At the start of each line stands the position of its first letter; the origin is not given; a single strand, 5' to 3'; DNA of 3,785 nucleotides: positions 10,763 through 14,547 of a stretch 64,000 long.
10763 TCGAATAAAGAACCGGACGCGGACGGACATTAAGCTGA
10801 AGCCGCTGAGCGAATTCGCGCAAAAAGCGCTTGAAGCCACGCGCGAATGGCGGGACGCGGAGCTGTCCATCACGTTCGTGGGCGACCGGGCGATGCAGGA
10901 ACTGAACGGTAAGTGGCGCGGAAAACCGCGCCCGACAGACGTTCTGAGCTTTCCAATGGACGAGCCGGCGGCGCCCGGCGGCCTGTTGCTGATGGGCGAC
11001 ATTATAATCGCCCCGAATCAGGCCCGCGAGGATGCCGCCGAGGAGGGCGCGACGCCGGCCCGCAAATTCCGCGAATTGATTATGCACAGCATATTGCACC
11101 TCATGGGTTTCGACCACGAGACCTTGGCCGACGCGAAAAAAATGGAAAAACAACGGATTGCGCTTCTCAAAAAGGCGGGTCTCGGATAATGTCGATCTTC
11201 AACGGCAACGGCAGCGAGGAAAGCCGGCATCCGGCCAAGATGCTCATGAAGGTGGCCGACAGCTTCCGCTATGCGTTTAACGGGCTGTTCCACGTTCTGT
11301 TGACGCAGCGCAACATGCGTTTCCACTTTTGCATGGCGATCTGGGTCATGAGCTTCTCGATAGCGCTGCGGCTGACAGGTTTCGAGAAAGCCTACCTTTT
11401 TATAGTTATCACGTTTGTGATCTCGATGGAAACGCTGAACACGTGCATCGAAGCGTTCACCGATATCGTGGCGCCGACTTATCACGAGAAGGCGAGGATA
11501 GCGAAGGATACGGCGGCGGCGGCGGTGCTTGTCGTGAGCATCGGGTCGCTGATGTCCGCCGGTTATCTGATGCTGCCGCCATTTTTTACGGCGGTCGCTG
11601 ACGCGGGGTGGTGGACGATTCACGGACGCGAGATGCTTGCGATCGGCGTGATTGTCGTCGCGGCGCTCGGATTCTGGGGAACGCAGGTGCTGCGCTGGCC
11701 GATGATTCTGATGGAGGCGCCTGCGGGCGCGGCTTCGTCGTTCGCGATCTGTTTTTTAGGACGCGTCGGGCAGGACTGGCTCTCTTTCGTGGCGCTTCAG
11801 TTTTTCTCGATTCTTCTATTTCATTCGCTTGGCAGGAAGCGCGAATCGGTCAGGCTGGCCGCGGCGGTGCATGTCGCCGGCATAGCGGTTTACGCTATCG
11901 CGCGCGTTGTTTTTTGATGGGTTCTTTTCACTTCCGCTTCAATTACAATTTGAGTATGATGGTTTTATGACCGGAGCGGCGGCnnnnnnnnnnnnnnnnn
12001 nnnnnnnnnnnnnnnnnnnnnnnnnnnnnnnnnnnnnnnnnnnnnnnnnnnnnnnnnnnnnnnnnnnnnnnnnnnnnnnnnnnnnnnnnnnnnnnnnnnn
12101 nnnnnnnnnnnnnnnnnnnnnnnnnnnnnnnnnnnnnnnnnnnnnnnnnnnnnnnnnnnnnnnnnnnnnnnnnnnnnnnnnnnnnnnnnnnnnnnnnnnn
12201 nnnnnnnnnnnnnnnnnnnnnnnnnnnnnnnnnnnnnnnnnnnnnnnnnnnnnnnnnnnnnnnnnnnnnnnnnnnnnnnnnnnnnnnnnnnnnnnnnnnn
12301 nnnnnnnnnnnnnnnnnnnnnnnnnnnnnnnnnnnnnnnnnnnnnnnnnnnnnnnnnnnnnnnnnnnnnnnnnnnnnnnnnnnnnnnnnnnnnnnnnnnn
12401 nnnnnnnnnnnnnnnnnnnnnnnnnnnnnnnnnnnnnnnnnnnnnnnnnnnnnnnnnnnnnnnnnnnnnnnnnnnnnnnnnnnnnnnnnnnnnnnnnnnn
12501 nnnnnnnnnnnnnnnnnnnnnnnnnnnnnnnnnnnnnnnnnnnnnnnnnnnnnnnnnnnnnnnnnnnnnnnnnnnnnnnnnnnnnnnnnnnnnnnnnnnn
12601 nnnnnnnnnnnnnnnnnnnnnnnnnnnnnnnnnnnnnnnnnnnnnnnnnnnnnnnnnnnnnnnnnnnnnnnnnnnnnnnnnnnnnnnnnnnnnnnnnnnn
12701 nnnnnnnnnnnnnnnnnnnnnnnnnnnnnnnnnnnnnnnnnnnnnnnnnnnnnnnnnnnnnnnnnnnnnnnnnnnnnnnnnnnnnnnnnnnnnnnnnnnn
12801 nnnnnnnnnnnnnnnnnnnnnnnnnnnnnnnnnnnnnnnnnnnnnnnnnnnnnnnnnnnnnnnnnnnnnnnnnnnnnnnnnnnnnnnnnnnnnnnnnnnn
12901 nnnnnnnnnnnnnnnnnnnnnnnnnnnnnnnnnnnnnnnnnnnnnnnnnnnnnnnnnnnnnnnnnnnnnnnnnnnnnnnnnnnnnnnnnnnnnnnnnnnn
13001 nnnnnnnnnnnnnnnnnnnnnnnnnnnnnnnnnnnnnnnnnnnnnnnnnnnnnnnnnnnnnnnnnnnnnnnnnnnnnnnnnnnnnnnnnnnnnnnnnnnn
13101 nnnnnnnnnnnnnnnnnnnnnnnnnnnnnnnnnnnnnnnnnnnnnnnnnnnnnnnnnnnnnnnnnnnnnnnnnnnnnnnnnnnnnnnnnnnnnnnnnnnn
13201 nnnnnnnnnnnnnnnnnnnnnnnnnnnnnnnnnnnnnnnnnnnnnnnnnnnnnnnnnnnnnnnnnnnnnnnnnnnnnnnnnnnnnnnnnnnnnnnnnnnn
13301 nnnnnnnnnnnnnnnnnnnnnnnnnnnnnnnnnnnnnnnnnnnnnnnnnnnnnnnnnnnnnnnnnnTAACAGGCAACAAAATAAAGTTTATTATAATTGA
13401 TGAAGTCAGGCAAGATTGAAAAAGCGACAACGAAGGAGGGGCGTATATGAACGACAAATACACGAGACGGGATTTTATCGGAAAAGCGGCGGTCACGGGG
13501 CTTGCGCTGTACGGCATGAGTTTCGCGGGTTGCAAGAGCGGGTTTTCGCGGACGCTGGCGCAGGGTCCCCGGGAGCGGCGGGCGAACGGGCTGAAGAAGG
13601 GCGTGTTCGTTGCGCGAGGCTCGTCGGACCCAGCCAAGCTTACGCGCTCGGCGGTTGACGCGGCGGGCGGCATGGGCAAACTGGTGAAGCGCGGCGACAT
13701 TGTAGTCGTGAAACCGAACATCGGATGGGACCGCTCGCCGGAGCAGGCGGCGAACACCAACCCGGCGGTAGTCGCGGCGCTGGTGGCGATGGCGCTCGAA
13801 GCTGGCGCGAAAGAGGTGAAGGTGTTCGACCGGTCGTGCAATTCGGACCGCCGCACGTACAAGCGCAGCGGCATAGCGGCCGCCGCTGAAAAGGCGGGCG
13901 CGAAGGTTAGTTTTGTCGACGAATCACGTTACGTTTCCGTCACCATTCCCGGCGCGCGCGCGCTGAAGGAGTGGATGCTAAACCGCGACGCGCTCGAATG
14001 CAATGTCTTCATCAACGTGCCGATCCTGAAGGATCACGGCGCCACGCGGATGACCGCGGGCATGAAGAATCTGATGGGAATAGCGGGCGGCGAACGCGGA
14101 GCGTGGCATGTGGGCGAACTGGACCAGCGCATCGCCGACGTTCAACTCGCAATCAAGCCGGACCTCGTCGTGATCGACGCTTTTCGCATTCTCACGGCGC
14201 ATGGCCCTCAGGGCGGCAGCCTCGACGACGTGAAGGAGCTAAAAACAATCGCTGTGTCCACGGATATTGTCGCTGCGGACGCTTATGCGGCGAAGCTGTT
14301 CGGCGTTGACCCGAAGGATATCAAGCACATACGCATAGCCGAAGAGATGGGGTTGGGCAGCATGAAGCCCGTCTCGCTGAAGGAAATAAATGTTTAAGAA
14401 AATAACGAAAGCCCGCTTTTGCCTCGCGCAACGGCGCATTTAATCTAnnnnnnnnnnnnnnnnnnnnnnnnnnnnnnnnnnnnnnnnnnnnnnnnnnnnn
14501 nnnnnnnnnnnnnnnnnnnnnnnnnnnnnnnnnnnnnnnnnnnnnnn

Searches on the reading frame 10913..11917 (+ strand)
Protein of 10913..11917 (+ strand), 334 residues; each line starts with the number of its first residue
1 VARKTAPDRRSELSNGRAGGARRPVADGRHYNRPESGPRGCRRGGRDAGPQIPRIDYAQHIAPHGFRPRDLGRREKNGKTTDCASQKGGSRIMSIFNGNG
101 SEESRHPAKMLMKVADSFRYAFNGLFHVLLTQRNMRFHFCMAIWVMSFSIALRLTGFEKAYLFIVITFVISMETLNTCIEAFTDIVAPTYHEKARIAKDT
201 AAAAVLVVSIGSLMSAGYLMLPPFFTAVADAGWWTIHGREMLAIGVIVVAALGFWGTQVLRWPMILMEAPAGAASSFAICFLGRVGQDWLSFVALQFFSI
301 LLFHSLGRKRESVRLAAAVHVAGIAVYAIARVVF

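Call 23: search_protein_families(library=pfam, proteins=[window:10913-11917:+], max_evalue=0.00001)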
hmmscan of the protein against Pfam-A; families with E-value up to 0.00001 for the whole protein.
window:10913-11917:+ (334 aa): 1 family
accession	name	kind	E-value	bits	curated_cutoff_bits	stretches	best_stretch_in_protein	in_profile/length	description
PF01219.24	DAGK_prokar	-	8.2e-29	99.9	22.3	1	119-218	1-100/102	Prokaryotic diacylglycerol kinase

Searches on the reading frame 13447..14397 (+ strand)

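Call 23: search_protein_families(library=pfam, proteins=[window:13447-14397:+], max_evalue=0.00001)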
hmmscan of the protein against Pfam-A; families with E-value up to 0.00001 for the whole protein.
window:13447-14397:+ (316 aa): 1 family
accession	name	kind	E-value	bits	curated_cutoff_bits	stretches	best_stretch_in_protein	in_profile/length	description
PF04015.17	DUF362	-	1.5e-53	182.3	24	1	86-283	1-200/200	Domain of unknown function (DUF362)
